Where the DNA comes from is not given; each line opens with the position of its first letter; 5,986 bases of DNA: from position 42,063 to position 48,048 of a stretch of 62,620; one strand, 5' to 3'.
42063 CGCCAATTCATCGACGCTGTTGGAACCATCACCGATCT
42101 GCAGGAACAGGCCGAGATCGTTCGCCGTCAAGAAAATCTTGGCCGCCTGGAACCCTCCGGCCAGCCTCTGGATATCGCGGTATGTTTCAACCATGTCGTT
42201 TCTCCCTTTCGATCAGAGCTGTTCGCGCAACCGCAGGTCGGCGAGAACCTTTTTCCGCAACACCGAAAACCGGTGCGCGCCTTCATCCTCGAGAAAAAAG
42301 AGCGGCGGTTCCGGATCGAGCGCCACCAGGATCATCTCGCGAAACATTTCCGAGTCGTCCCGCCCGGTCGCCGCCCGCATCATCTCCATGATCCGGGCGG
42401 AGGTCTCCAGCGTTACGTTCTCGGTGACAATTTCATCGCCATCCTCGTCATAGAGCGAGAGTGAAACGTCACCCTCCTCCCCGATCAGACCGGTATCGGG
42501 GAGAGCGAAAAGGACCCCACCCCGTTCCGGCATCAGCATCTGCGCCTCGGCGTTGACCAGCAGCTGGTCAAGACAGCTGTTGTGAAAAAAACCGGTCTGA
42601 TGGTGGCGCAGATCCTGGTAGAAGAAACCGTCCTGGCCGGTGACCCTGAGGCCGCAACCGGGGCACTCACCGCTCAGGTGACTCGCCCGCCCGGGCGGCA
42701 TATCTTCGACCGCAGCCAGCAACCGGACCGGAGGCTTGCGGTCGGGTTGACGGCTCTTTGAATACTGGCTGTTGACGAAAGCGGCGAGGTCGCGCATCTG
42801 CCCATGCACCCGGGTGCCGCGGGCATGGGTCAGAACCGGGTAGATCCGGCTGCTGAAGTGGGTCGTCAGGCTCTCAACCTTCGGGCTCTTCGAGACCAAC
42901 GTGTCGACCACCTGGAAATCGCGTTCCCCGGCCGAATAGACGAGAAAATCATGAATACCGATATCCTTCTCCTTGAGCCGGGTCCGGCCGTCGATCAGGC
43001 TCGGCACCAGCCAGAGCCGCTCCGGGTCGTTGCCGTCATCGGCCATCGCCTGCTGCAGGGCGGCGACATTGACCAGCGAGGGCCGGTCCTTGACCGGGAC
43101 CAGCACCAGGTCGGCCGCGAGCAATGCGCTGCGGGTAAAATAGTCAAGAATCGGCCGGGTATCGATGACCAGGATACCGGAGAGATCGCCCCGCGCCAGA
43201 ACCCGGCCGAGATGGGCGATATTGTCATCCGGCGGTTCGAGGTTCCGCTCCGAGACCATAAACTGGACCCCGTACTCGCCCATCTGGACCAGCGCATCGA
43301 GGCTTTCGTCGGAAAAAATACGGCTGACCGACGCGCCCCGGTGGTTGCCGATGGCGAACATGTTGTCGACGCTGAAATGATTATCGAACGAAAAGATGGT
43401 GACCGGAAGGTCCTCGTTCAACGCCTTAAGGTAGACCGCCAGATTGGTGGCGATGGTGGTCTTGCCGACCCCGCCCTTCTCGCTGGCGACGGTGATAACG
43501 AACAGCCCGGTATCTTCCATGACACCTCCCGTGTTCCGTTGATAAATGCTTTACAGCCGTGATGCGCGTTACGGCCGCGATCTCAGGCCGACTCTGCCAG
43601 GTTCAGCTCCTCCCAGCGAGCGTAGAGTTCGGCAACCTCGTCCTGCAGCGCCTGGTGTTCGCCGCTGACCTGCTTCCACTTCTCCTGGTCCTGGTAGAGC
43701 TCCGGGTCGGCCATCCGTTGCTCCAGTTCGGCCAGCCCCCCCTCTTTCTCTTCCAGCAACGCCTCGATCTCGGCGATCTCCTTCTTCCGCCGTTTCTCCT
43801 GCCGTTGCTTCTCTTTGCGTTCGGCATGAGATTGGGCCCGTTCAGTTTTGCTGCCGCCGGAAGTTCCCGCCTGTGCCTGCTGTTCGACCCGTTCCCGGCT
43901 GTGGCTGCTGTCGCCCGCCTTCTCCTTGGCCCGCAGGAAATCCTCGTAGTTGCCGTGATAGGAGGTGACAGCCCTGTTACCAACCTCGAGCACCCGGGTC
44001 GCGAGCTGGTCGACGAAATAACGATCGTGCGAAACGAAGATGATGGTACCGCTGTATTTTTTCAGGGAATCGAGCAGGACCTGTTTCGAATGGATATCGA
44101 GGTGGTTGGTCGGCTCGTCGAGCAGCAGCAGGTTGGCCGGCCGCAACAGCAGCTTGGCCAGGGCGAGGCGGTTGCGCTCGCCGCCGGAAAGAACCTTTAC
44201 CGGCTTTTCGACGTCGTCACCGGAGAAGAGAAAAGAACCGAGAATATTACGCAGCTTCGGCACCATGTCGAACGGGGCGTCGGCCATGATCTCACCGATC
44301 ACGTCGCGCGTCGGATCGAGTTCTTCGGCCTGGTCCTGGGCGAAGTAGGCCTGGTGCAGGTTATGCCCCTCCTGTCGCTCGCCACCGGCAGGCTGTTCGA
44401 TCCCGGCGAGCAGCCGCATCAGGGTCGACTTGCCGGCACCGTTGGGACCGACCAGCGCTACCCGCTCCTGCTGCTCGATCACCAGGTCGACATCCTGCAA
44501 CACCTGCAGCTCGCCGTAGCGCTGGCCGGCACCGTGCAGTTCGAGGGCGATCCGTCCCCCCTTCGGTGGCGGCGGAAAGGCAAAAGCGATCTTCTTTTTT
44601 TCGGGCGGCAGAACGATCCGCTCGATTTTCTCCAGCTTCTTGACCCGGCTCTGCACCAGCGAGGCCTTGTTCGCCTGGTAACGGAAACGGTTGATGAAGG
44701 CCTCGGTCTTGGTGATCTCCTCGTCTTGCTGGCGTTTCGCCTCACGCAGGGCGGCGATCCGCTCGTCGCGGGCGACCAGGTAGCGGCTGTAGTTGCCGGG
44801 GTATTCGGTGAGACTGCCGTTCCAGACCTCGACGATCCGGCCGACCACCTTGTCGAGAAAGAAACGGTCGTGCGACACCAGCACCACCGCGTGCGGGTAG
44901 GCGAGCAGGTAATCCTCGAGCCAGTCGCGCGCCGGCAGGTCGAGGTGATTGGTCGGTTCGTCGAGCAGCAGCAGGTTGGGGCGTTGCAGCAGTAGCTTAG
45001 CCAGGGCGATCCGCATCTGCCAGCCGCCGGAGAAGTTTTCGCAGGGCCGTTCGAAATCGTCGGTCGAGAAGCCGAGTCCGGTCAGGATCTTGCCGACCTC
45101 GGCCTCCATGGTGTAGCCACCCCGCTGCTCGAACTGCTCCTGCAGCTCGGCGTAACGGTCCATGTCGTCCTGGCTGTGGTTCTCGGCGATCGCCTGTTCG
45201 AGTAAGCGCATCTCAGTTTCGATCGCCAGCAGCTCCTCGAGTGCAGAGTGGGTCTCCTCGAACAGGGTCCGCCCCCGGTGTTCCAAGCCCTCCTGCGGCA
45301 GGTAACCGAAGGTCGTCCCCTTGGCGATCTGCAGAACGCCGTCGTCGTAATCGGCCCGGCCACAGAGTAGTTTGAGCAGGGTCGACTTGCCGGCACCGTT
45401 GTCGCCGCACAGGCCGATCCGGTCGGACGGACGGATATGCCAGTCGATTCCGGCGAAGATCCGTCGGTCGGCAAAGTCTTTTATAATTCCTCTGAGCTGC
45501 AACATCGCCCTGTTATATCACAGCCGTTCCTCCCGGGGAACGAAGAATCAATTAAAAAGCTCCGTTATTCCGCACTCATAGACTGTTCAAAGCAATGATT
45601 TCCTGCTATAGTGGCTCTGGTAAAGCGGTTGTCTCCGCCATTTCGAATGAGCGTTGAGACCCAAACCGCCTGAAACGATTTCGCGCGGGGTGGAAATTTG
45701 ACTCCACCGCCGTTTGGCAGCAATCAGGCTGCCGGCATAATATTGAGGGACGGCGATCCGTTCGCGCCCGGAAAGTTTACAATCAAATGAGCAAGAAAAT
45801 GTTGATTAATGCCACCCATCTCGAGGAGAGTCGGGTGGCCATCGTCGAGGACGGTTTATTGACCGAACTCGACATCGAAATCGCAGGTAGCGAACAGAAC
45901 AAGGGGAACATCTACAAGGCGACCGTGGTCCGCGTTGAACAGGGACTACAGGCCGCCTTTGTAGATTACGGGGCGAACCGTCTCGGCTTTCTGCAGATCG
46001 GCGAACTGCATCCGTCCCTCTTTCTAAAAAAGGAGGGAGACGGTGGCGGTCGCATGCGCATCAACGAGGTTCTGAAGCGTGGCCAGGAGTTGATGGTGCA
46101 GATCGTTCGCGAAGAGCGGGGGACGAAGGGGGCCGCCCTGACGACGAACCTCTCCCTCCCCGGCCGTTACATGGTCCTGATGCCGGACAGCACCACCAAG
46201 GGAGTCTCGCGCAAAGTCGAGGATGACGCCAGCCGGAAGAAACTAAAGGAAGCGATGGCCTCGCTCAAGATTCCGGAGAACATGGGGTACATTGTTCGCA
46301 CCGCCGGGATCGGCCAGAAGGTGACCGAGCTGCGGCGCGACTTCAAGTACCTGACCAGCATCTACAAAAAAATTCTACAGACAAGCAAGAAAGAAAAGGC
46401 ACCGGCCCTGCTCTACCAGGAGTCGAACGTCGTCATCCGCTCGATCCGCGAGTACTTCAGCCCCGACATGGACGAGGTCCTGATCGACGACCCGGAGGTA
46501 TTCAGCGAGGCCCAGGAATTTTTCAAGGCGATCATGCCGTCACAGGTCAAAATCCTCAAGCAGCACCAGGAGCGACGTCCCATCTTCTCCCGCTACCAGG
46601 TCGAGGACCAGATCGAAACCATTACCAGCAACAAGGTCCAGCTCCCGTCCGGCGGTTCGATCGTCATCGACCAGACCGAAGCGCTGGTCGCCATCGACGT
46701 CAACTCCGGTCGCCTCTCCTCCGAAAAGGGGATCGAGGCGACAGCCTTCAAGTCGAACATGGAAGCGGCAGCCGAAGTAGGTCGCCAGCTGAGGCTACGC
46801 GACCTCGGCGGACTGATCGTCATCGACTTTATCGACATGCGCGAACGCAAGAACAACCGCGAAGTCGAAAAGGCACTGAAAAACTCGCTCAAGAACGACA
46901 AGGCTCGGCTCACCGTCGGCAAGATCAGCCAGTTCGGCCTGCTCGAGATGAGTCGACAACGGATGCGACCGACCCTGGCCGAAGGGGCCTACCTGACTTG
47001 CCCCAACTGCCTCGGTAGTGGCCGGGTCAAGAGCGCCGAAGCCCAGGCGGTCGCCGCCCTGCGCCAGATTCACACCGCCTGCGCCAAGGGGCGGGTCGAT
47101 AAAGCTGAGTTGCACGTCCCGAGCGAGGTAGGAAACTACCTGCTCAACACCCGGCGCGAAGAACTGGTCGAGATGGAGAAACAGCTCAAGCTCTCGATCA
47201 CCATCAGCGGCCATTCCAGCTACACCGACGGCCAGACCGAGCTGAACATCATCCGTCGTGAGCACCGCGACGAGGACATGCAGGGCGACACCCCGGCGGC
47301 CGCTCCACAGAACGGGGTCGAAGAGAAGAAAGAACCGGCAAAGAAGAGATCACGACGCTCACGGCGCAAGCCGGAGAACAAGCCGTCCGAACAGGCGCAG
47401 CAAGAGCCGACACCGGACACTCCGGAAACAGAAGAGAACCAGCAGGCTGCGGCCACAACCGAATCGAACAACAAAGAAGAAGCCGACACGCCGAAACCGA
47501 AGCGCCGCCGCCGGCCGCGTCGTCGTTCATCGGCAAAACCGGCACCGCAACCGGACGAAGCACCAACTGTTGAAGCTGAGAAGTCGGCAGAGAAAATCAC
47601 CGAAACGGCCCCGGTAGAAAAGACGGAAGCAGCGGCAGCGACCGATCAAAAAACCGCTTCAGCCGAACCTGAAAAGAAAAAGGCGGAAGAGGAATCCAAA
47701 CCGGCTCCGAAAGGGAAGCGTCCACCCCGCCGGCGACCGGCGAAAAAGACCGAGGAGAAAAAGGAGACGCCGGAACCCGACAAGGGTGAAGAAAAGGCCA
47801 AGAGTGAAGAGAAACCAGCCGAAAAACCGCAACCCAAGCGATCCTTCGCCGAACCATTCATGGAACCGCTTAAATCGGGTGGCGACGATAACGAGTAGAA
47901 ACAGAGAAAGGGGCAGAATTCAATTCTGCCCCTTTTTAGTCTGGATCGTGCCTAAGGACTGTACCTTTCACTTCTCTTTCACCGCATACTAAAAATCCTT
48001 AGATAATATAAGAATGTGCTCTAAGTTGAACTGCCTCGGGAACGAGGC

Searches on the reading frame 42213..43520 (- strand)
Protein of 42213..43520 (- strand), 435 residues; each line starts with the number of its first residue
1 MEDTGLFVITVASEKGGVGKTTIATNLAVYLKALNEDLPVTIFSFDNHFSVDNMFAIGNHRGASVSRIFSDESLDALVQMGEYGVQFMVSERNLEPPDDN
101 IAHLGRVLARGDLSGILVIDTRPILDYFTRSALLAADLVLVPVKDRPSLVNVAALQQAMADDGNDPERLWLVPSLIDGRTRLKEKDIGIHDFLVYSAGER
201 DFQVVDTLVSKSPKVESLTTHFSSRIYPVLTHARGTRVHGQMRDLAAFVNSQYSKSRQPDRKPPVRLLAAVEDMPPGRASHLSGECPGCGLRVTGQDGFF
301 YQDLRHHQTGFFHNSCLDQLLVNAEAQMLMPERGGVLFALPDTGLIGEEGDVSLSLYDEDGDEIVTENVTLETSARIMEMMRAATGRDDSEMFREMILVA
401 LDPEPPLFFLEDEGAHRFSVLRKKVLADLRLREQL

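Call 99: search_protein_families(library=pfam, proteins=[window:42213-43520:-], max_evalue=0.00001)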
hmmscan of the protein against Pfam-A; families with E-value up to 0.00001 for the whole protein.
window:42213-43520:- (435 aa): 3 families
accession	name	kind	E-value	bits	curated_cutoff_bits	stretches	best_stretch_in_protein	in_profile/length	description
PF13614.12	AAA_31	-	7.8e-11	42.7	27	1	8-145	3-149/177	AAA domain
PF01656.29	CbiA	-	4.5e-08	33.6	25.4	1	9-53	1-43/125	CobQ/CobB/MinD/ParA nucleotide binding domain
PF10609.15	ParA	-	1.8e-07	31.2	27.1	1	8-62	5-58/246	NUBPL iron-transfer P-loop NTPase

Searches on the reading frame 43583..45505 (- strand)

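Call 99: search_protein_families(library=pfam, proteins=[window:43583-45505:-], max_evalue=0.00001)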
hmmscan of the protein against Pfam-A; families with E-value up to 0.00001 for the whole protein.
window:43583-45505:- (640 aa): 9 families
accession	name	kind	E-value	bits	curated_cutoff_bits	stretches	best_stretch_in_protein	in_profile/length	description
PF00005.33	ABC_tran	-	8.2e-50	169.4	25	2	19-186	3-137/137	ABC transporter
PF12848.13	ABC_tran_Xtn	-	7.6e-27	93.7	25.9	1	225-307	1-84/85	ABC transporter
PF13304.12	AAA_21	-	1.3e-21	78.4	27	0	428-499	227-304/304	AAA domain, putative AbiEii toxin, Type IV TA system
PF16326.10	ABC_tran_CTD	-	2.6e-13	50.4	32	1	570-635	3-68/69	ABC transporter C-terminal domain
PF13555.12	AAA_29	-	2.5e-09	37.2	27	0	17-44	12-39/61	P-loop containing region of AAA domain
PF02463.25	SMC_N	-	5.4e-09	36.2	40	0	438-501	136-205/220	RecF/RecN/SMC N terminal domain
PF03193.22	RsgA_GTPase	-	3.5e-06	27.4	30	0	339-369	100-129/174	RsgA GTPase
PF13191.12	AAA_16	-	7e-06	27.1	32.6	0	347-475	25-150/167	AAA ATPase domain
PF13401.12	AAA_22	-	8.4e-06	26.6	27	0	32-102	10-72/130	AAA domain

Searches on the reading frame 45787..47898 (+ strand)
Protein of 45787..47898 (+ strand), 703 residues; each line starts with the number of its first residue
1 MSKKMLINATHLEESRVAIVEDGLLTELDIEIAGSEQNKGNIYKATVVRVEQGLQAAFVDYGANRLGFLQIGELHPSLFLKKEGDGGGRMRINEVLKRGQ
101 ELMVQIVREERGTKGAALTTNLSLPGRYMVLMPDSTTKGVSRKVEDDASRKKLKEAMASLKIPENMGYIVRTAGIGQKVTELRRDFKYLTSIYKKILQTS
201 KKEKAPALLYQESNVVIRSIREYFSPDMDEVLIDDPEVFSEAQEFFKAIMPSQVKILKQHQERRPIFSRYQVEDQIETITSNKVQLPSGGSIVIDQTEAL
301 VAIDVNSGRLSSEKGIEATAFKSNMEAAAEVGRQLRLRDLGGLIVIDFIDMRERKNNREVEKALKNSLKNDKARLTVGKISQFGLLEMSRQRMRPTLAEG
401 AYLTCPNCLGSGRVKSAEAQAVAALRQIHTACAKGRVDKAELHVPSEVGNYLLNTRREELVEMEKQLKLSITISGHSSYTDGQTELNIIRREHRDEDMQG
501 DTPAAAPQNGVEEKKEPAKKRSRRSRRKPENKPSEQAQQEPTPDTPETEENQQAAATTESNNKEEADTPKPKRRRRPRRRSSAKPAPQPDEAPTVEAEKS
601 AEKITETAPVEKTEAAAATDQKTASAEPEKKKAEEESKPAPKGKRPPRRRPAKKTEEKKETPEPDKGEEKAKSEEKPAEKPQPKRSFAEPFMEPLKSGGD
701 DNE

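Call 14: find_related_loci(query=window:45787-47898:+, collection=genome_contigs, flank=10000)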
Query window:45787-47898:+ (703 aa) in genome_contigs; peptide patterns used: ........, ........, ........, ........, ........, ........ (x = any residue, [..] = any of these).
599 stretches matched a pattern (row limit reached: there are more); 7 encode a relative of the query (tblastn E <= 1e-3); 6 distinct loci.
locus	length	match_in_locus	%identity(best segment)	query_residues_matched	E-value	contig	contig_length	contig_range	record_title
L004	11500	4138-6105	65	1-702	0e+0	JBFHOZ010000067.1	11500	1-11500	MAG: Desulfuromonadales bacterium isolate Mix_sand08.2021.06.G.27 k141_2678876_length_11500_cov_8.0000, whole genome sho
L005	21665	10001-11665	51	1-543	4e-176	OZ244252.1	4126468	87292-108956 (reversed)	MAG: uncultured Candidatus Entotheonella sp. isolate 65fe1b67-1d6c-4ee1-a728-c1902880f996 genome assembly, chromosome: 1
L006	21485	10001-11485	55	1-491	1e-175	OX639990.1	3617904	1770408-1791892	MAG: uncultured Candidatus Entotheonella sp. isolate 26b0520c-cf9d-432e-a440-87a3e388b1d5 genome assembly, chromosome: 1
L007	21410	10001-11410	46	1-476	4e-127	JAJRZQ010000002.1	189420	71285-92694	MAG: bacterium isolate Dive96_bin4.205 k141_246899, whole genome shotgun sequence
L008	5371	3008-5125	43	1-569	5e-117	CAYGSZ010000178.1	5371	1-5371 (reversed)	MAG TPA_asm: uncultured Rhodobacterales bacterium isolate ERP117304_co2_92 genome assembly, contig: NODE_10959_length_53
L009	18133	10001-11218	31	15-423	3e-60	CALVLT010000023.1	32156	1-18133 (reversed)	MAG: uncultured Clostridia bacterium isolate BRZ_PB__bin37 genome assembly, contig: BRZ_PB__NODE_1833_length_32156_cov_7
